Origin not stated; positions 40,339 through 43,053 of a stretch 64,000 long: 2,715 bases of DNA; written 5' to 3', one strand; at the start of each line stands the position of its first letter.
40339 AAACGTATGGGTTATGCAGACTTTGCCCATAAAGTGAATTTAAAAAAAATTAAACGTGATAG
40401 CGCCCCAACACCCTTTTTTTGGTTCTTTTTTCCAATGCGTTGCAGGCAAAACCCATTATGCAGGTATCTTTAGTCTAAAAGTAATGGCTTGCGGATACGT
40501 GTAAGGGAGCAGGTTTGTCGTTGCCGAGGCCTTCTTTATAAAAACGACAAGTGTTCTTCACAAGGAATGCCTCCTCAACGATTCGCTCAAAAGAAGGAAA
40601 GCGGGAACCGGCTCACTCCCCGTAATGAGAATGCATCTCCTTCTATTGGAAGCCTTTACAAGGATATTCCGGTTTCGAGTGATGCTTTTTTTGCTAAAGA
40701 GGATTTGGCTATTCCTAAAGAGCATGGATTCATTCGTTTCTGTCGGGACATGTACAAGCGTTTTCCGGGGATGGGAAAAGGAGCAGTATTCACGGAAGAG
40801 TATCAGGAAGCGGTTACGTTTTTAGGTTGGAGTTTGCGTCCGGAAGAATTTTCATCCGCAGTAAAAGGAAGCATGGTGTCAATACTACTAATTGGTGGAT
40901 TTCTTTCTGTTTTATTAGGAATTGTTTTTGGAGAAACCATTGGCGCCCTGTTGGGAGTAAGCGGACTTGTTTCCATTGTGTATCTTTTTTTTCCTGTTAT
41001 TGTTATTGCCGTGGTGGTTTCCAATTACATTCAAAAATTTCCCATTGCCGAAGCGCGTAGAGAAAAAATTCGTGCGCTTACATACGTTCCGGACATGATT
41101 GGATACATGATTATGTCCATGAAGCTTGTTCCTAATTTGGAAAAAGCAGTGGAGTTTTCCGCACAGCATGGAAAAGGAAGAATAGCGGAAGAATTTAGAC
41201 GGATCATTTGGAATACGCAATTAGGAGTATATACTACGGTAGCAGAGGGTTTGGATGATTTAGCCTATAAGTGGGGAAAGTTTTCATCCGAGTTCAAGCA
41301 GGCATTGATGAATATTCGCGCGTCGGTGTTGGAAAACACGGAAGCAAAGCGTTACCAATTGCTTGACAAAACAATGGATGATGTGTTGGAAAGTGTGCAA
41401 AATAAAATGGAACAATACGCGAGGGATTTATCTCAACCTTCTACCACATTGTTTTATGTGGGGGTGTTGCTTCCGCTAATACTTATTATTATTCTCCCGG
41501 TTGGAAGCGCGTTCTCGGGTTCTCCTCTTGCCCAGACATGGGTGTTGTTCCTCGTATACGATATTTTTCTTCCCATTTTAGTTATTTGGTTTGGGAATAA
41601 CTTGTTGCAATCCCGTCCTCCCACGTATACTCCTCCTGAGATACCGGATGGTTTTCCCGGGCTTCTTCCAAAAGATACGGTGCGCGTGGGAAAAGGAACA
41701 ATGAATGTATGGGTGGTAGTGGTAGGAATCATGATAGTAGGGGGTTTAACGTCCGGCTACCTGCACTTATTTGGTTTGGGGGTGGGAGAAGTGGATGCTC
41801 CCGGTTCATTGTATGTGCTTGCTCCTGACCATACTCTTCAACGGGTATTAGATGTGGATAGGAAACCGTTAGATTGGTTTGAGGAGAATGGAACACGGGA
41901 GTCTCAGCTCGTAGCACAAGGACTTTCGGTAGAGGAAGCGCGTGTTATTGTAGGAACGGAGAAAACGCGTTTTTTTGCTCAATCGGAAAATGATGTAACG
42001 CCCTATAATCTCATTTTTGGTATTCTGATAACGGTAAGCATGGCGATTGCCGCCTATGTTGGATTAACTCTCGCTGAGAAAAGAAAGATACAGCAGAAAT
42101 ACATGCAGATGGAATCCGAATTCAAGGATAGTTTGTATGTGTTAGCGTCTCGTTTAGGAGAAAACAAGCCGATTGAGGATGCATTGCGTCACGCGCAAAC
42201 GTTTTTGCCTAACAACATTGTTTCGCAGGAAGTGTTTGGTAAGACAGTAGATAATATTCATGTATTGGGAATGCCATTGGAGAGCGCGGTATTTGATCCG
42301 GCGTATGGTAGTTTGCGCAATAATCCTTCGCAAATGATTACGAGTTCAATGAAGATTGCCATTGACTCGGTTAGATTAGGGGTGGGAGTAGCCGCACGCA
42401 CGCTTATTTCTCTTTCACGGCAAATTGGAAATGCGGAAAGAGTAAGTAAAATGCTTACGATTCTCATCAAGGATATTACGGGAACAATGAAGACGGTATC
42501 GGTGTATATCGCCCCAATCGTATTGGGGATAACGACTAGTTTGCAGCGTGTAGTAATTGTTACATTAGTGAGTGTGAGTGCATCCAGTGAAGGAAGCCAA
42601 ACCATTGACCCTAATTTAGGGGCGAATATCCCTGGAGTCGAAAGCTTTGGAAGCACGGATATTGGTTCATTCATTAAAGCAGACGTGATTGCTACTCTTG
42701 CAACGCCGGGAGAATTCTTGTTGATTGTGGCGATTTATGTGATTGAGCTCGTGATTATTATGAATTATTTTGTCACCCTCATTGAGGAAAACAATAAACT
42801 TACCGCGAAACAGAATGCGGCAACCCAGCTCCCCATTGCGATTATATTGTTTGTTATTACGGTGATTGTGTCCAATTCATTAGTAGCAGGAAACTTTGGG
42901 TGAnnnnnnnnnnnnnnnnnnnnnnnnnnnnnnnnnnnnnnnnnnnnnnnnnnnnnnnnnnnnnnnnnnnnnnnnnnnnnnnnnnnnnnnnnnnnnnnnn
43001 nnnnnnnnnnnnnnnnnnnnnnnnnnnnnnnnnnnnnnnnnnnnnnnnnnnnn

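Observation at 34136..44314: Compact archaeal type-IV-pilus-like module: ATPase, platform, and three to four class III signal-peptide pilins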

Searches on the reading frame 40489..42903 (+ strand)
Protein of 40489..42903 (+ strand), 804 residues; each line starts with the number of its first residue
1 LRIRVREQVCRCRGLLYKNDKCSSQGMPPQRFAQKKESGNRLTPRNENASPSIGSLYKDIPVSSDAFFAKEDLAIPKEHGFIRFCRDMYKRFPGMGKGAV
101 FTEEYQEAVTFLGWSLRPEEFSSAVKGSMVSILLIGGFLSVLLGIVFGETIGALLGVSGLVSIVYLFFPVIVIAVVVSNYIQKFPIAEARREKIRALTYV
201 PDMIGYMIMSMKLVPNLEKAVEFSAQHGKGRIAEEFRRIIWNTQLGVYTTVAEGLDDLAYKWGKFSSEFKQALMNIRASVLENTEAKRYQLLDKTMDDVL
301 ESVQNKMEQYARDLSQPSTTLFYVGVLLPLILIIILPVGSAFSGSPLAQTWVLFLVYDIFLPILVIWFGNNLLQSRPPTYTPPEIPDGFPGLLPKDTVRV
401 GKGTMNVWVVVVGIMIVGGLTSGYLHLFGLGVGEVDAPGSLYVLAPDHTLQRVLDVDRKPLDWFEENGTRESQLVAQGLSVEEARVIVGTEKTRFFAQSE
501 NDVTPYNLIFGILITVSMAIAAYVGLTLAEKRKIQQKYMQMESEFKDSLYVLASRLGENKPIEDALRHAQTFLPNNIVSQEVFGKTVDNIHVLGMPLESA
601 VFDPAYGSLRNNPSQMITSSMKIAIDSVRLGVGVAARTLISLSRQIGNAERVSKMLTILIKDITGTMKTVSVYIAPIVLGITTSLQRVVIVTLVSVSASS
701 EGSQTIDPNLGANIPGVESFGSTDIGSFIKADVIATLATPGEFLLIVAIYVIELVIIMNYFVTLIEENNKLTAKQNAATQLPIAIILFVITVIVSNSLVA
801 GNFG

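Call 3: search_protein_families(library=pfam, proteins=[window:40489-42903:+], max_evalue=0.1)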
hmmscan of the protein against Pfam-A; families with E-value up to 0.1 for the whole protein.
window:40489-42903:+ (804 aa): 1 family
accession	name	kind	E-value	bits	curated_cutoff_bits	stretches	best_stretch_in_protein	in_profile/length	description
PF00482.28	T2SSF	-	0.0015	18.9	25.2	1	207-337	5-125/125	Type II secretion system (T2SS), protein F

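Call 8: search_protein_families(library=ncbifam, proteins=[window:40489-42903:+], max_evalue=0.1)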
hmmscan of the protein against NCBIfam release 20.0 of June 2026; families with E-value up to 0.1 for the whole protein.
window:40489-42903:+ (804 aa): 1 family
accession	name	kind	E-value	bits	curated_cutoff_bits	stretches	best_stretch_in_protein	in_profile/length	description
TIGR00233.1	trpS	equivalog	0.05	12.9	176.75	0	260-314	263-318/328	tryptophan--tRNA ligase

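Call 10: find_homologous_proteins(query=window:40489-42903:+, max_evalue=0.001)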
Query window:40489-42903:+ (804 aa): 383 proteins with E <= 0.001 among 8000 candidates; the best 120 are listed.
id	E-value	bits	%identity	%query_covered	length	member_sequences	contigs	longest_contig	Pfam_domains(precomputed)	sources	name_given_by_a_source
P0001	0.0e+0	1703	100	97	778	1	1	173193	-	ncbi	ncbi:MAG: hypothetical protein V1776_03005 [Candidatus Diapherotrites archaeon]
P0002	0.0e+0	1403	81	97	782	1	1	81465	-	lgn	-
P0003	0.0e+0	1402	80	97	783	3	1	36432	-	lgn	-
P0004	0.0e+0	1374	81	94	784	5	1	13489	-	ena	-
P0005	0.0e+0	1340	85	89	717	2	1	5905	-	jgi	jgi:Flp pilus assembly protein TadB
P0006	0.0e+0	1323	77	94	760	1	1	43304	-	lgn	-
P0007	0.0e+0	1317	78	94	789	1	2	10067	-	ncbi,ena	ncbi:MAG: hypothetical protein AABX02_01200 [archaeon]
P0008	0.0e+0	1308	75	97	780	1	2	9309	-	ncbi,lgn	-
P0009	0.0e+0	1272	73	97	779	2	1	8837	-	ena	-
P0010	0.0e+0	1265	73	97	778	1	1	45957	-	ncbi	-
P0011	0.0e+0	1263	74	95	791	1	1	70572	-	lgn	-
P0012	0.0e+0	1262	73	97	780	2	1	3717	-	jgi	jgi:hypothetical protein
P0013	0.0e+0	1254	72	97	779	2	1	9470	-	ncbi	-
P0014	0.0e+0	1253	72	97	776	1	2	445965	-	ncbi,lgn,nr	ncbi:MAG: hypothetical protein Q8P05_03765 [Candidatus Diapherotrites archaeon]|nr:hypothetical prot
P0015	0.0e+0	1245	72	97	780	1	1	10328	-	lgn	-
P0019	1.8e-262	891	56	94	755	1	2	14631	PF00482.29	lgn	-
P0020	2.6e-255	867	53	94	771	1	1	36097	PF00482.29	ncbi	-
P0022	2.7e-252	857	52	95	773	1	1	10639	PF00482.29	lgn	-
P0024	1.2e-249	848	51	97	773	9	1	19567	PF00482.29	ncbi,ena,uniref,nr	ncbi:MAG: type II secretion system F family protein [Candidatus Diapherotrites archaeon]|uniref:Type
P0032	6.2e-242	823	50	94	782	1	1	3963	PF00482.29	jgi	jgi:hypothetical protein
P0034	9.4e-241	819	51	94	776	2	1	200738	-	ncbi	ncbi:MAG: hypothetical protein V1676_03510 [Candidatus Diapherotrites archaeon]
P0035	1.2e-240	819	51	96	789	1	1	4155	PF00482.29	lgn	-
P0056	1.2e-232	792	50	93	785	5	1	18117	PF00482.29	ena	-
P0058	2.9e-232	791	50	94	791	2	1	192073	PF00482.29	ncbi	ncbi:MAG: type II secretion system F family protein [Candidatus Diapherotrites archaeon]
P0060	1.2e-231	789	49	93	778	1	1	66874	PF00482.29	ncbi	ncbi:MAG: type II secretion system F family protein [Candidatus Diapherotrites archaeon]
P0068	1.1e-228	779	50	95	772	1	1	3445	PF00482.29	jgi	-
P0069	1.2e-228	779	50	94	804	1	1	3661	PF00482.29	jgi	jgi:hypothetical protein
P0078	8.1e-227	773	49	94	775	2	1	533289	-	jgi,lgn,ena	-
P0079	1.1e-226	773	48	95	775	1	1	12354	PF00482.29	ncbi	ncbi:MAG: type II secretion system F family protein [Candidatus Diapherotrites archaeon]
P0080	1.2e-226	772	48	97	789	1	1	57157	PF00482.29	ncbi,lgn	-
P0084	1.7e-225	769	48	96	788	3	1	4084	PF00482.29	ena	-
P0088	2.4e-225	768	49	94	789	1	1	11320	PF00482.29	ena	-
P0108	4.5e-221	754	47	95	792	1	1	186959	PF00482.29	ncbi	-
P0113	1.5e-220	752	49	94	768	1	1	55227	PF00482.29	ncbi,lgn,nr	ncbi:MAG: type II secretion system F family protein [Candidatus Diapherotrites archaeon]|nr:type II 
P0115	2.3e-220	752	47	93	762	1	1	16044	PF00482.29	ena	-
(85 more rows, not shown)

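Call 13: search_protein_families(library=pfam, alignment_id=A1, max_evalue=0.01)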
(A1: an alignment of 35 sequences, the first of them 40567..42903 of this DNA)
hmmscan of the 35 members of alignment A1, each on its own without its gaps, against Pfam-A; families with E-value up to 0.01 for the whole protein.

A. member 1, window:40567-42903:+ (778 aa): 1 family
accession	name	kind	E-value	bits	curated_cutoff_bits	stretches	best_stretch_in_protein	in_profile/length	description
PF00482.28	T2SSF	-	0.0014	19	25.2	1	181-311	5-125/125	Type II secretion system (T2SS), protein F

B. families by the number of members that match (of 35 scanned): 4 families
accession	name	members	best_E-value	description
PF00482.28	T2SSF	32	2.7e-06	Type II secretion system (T2SS), protein F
PF12644.12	DUF3782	7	0.00018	Protein of unknown function (DUF3782)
PF06667.17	PspB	1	0.0085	Phage shock protein B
PF16213.11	DCB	1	0.0091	Mon2/Sec7/BIG1-like, dimerisation and cyclophilin-binding domain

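Call 14: search_solved_structures(query=A1, max_evalue=1, show_alignments=3)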
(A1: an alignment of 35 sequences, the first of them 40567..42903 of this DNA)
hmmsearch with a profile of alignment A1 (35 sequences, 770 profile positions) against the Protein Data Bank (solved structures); distinct sequences matched with E-value up to 1: 0.

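Call 15: find_encoding_contigs(protein=P0001, flank=10000, max_places=2)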
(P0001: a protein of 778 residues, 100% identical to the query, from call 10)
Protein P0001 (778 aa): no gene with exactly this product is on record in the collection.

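Call 16: find_encoding_contigs(protein=P0014, flank=10000, max_places=2)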
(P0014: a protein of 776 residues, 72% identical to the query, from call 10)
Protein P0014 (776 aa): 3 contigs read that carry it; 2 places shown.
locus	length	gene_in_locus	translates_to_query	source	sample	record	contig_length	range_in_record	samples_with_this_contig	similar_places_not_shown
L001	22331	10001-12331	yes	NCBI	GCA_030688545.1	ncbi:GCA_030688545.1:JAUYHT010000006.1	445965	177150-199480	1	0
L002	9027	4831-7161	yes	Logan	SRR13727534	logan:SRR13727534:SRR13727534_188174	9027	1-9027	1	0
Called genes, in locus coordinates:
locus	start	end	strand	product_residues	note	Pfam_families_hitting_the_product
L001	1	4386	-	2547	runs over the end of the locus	PF13620:CarboxypepD_reg (faint), PF17802:SpaA (faint), PF11974:bMG3 (faint)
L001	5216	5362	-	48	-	-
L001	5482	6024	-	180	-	PF09721:Exosortase_EpsH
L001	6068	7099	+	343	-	-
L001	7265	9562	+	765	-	PF00437:T2SSE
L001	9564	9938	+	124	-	-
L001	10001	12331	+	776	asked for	-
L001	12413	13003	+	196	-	-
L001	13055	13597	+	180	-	-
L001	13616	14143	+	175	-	-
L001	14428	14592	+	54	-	-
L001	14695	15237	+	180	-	-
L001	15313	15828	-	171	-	PF09622:DUF2391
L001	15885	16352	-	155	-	-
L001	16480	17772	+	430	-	-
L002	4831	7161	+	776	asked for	-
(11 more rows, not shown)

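Call 17: find_encoding_contigs(protein=P0078, flank=10000, max_places=1)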
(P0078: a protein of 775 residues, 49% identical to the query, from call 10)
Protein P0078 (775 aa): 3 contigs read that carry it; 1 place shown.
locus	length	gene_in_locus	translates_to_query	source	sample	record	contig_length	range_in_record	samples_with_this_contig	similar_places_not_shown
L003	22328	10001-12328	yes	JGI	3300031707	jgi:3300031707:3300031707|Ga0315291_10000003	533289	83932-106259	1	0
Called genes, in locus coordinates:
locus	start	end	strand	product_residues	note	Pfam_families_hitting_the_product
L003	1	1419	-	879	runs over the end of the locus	-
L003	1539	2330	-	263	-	-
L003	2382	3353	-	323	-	-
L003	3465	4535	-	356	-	-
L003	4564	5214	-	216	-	PF02643:DUF192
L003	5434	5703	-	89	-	-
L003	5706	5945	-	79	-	-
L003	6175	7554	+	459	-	-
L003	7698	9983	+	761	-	PF00437:T2SSE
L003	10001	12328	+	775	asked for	-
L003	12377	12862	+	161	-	-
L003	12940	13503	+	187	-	-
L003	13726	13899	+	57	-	-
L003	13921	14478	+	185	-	-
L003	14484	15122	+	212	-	-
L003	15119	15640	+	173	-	-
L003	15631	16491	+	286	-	-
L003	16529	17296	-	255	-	-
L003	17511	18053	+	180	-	-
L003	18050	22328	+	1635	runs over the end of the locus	-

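Call 18: find_encoding_contigs(protein=P0034, flank=10000, max_places=1)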
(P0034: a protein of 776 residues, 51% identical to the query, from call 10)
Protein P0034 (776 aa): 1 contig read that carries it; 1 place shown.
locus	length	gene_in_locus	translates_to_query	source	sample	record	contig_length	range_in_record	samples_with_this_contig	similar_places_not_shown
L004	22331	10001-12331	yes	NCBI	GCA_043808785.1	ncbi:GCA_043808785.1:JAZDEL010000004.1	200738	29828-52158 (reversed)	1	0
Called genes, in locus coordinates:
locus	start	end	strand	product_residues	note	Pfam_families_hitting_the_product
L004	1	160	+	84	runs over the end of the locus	PF25213:HVO_A0261_N (weak)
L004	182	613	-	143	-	-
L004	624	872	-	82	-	-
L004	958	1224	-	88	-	-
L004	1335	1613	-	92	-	PF04014:MazE_antitoxin (faint)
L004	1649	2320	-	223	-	-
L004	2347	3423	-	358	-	PF24400:DUF7544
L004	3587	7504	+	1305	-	PF17957:Big_7 (weak)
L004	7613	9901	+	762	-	PF00437:T2SSE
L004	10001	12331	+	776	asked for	-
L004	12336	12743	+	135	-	-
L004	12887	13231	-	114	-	-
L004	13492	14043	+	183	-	-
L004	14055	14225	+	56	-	-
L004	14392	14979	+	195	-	-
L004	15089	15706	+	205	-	-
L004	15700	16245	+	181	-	-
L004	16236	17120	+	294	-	-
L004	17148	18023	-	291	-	-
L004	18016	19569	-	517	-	-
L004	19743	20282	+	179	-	-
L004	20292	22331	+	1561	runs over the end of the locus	-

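Call 19: find_encoding_contigs(protein=P0002, flank=10000, max_places=1)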
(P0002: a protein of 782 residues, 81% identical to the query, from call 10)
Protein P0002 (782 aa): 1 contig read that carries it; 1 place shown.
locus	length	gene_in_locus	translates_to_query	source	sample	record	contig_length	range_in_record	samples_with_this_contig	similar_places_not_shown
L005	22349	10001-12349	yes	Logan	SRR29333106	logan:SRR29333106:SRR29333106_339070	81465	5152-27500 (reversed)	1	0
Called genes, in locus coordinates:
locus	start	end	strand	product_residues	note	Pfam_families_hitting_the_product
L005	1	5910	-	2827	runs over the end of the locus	PF13620:CarboxypepD_reg (faint)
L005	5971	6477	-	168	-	PF09721:Exosortase_EpsH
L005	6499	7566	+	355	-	-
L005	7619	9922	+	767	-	PF00437:T2SSE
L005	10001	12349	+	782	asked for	-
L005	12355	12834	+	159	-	-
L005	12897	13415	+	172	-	-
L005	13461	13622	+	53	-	-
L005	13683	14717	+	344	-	-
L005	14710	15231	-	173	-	PF09622:DUF2391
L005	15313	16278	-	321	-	PF17957:Big_7 (weak)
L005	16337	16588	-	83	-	-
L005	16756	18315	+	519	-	PF00931:NB-ARC (faint), PF02463:SMC_N (faint), PF13555:AAA_29 (faint), PF00004:AAA (faint), PF00005:ABC_tran, PF13304:AAA_21 (weak), PF12848:ABC_tran_Xtn, PF00005:ABC_tran, +5 more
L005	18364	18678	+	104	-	-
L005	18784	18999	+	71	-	-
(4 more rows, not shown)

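Call 37: predict_structure(alignment_id=A1)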
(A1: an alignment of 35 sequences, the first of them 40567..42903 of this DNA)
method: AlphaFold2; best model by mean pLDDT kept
length: 778 residues; sequences in the alignment: 35
mean_pLDDT: 76.7   pTM: 0.68
mean pLDDT of the five models: 76.7, 76.6, 74.1, 70.9, 70.2
residues with pLDDT >= 90: 15; 70-90: 596; 50-70: 106; < 50: 61
segments of 3 or more residues with pLDDT < 50: 1-22, 35-37, 39-48, 676-700
pLDDT, mean of each block of 10 residues (from residue 1): 41 40 56 51 44 80 83 84 80 87 86 81 62 69 83 86 81 80 80 85 80 84 85 81 86 84 87 84 77 77 78 66 75 85 80 74 77 81 88 85 66 62 71 73 77 77 73 71 87 89 87 87 87 87 87 87 88 86 84 83 78 82 80 81 86 83 71 49 40 44 56 75 88 86 85 90 86 62
secondary structure, 60 per line:
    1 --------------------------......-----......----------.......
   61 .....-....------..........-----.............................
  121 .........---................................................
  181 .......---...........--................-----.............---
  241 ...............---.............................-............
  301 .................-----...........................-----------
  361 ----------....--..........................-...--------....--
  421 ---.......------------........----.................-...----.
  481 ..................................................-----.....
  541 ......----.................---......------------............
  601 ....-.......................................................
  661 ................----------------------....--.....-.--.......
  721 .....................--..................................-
elements in order (helices of 4 or more, strands of 3 or more residues): H27-32 H38-43 H54-65 H67-70 H77-86 H92-129 H133-187 H191-201 H204-219 H225-237 H241-255 H259-287 H289-317 H324-349 E371-374 E377-380 H381-402 E404-406 E415-418 H424-430 H443-450 H455-471 H480-530 H536-546 H551-567 H571-576 H589-604 H606-676 H699-702 H705-709 H714-741 H744-777
